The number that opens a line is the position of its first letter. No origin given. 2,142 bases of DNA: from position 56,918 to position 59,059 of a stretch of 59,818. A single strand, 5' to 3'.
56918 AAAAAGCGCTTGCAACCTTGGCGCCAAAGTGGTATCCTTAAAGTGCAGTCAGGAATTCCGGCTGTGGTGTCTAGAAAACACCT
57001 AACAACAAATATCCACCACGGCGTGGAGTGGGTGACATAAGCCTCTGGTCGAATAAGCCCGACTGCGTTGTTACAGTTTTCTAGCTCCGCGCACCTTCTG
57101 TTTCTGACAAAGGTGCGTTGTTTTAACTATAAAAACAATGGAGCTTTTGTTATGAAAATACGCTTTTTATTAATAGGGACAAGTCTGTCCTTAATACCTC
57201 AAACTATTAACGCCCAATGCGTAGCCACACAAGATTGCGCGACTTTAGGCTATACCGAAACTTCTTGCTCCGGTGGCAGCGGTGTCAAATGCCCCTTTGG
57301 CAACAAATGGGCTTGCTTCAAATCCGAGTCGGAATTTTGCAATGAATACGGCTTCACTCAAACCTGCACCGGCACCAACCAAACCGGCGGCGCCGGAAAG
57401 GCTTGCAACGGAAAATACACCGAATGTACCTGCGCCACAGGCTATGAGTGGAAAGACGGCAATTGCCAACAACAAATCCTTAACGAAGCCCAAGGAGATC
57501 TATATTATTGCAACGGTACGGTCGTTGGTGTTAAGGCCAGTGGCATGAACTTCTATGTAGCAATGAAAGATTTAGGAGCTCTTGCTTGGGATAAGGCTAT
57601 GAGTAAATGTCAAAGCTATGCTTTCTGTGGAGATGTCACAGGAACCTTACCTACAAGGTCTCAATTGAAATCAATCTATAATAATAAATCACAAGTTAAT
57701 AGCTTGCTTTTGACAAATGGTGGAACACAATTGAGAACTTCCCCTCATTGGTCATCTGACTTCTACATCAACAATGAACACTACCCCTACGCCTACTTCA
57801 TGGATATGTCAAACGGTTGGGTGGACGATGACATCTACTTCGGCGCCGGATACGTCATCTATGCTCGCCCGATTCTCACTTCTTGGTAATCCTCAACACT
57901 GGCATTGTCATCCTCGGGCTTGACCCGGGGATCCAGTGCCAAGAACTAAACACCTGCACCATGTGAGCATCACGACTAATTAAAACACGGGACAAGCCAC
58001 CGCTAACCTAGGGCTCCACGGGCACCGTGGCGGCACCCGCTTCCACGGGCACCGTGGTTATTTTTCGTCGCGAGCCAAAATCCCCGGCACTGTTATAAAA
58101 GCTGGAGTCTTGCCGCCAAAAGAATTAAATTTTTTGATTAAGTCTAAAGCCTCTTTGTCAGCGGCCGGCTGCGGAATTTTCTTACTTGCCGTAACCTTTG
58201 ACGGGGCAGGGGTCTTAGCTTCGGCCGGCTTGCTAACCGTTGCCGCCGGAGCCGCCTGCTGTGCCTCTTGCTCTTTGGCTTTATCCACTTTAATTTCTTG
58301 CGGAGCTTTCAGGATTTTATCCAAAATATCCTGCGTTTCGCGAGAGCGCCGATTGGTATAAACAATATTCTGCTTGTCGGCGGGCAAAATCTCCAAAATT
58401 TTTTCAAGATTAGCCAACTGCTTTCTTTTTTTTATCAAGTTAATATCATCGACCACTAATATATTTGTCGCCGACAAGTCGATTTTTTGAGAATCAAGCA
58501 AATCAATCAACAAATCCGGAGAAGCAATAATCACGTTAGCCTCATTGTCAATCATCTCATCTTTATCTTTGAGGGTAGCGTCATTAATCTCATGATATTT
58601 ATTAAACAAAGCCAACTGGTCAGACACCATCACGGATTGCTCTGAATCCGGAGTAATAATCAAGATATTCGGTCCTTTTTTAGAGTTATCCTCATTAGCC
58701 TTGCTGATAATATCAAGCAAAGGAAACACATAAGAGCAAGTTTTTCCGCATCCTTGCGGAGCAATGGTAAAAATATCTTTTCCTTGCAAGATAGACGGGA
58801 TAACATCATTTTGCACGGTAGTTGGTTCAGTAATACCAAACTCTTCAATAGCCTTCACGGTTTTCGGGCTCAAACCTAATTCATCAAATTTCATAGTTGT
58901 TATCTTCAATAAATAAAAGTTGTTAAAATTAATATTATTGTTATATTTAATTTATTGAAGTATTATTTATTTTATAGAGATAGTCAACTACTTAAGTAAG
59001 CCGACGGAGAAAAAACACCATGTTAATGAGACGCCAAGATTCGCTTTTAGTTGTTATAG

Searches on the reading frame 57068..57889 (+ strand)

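Call 5: search_protein_families(library=pfam, proteins=[window:57068-57889:+], max_evalue=0.001)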
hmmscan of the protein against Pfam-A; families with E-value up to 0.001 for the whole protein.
window:57068-57889:+ (273 aa): 1 family
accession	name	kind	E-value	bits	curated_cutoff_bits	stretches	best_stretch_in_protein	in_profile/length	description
PF07603.17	Lcl_C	-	0.0003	21.5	34.9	1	170-253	20-103/117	Lcl C-terminal domain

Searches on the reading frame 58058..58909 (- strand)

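Call 58: search_protein_families(library=pfam, proteins=[window:58058-58909:-], max_evalue=0.0001)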
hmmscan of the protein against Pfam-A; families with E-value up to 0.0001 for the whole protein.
window:58058-58909:- (283 aa): 1 family
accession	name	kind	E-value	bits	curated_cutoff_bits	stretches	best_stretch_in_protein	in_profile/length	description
PF00270.35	DEAD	-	4e-20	72.6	26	1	30-185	1-157/167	DEAD/DEAH box helicase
